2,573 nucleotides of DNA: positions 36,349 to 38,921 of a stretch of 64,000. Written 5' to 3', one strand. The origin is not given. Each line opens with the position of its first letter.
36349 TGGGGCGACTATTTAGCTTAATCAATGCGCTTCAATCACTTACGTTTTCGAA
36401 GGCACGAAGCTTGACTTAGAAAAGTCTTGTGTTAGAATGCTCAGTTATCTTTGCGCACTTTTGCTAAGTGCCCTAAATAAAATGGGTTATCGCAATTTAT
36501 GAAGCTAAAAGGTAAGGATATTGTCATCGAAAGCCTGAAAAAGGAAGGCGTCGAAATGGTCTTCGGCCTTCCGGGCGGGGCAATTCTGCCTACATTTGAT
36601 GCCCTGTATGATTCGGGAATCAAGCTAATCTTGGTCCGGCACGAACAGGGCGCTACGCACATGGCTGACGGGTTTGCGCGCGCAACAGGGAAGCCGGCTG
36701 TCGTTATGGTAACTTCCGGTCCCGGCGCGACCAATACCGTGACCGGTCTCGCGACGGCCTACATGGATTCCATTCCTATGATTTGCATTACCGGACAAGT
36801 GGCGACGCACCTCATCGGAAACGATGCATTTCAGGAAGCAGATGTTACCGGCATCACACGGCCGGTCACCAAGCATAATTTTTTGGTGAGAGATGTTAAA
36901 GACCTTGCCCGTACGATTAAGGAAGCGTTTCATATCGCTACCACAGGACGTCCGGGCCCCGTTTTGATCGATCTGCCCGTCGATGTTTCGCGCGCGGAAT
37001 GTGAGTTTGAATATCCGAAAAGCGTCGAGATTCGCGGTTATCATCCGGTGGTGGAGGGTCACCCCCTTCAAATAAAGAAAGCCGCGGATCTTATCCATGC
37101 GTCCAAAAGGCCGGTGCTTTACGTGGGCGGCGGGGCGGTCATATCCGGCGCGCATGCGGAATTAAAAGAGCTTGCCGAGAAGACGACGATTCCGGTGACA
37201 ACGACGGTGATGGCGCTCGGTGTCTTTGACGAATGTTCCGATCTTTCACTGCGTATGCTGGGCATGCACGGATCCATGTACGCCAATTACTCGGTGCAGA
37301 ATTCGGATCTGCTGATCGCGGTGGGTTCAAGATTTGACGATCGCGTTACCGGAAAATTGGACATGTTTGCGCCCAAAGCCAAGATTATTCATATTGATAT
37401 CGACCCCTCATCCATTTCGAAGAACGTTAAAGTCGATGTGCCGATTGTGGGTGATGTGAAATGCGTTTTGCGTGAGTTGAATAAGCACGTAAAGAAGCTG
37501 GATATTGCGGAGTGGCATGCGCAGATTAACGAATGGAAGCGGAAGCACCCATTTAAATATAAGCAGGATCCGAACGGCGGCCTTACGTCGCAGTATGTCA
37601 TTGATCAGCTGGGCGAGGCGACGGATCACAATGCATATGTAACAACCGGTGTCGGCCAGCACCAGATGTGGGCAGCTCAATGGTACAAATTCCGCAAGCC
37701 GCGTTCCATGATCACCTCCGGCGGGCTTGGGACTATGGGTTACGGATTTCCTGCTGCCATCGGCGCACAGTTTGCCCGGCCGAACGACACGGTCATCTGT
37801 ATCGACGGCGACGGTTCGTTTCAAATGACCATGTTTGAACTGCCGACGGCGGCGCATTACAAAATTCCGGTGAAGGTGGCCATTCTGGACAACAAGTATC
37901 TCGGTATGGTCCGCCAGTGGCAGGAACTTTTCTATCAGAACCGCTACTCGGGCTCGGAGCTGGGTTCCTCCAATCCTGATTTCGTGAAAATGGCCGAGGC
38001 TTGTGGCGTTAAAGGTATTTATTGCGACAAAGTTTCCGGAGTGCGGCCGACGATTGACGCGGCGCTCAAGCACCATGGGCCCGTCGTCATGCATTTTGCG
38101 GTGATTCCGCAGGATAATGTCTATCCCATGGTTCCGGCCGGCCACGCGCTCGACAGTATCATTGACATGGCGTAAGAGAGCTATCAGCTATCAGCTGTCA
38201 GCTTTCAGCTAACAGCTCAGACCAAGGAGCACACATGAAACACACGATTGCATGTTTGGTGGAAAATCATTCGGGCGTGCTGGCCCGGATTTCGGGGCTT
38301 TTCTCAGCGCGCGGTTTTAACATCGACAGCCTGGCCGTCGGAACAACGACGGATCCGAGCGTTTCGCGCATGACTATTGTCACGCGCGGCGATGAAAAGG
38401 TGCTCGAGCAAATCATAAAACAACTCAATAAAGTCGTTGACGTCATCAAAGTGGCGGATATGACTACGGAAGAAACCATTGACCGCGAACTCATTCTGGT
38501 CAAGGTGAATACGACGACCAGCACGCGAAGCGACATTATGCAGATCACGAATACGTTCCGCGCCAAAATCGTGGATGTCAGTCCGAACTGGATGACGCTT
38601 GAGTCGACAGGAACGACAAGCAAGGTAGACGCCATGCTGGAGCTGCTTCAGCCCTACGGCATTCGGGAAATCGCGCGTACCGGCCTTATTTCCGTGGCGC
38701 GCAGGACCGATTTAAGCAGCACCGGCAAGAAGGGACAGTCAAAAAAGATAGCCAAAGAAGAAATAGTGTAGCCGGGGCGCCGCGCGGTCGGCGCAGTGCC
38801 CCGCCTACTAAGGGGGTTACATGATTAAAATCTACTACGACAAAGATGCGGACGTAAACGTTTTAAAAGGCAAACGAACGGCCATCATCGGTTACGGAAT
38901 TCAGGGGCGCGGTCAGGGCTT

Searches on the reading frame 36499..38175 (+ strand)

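Call 12: search_protein_families(library=pfam, proteins=[window:36499-38175:+])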
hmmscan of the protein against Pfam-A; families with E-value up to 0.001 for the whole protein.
window:36499-38175:+ (558 aa): 3 families
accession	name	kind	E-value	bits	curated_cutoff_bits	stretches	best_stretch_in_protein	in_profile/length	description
PF02775.26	TPP_enzyme_C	-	6e-56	188.9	21.9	1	384-532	1-150/151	Thiamine pyrophosphate enzyme, C-terminal TPP binding domain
PF00205.28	TPP_enzyme_M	-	4e-51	172.7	30.4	1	192-327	1-137/137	Thiamine pyrophosphate enzyme, central domain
PF02776.23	TPP_enzyme_N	-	4.1e-43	146.4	26.8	1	4-117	2-117/119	Thiamine pyrophosphate enzyme, N-terminal TPP binding domain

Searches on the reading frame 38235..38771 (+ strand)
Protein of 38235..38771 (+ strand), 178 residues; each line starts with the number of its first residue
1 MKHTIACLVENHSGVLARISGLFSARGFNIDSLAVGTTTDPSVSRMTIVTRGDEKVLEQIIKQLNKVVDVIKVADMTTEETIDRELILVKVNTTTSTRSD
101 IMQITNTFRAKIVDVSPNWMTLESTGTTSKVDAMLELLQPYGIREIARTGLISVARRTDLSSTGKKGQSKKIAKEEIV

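Call 12: search_protein_families(library=pfam, proteins=[window:38235-38771:+])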
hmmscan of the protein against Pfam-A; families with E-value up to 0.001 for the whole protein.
window:38235-38771:+ (178 aa): 5 families
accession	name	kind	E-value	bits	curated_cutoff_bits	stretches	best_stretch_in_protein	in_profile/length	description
PF10369.15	ALS_ss_C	-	1.3e-30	105.6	23.2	1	84-156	1-73/74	Small subunit of acetolactate synthase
PF22629.2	ACT_AHAS_ss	-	9.4e-26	90.2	27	1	6-72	2-67/67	AHAS small subunit-like ACT domain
PF01842.31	ACT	-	1.6e-16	60.2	27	1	3-68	1-65/66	ACT domain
PF13710.12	ACT_5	-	5.5e-16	58.6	27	1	12-73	2-62/62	ACT domain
PF13291.12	ACT_4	-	6.7e-06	27.1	27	1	4-73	8-78/80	ACT domain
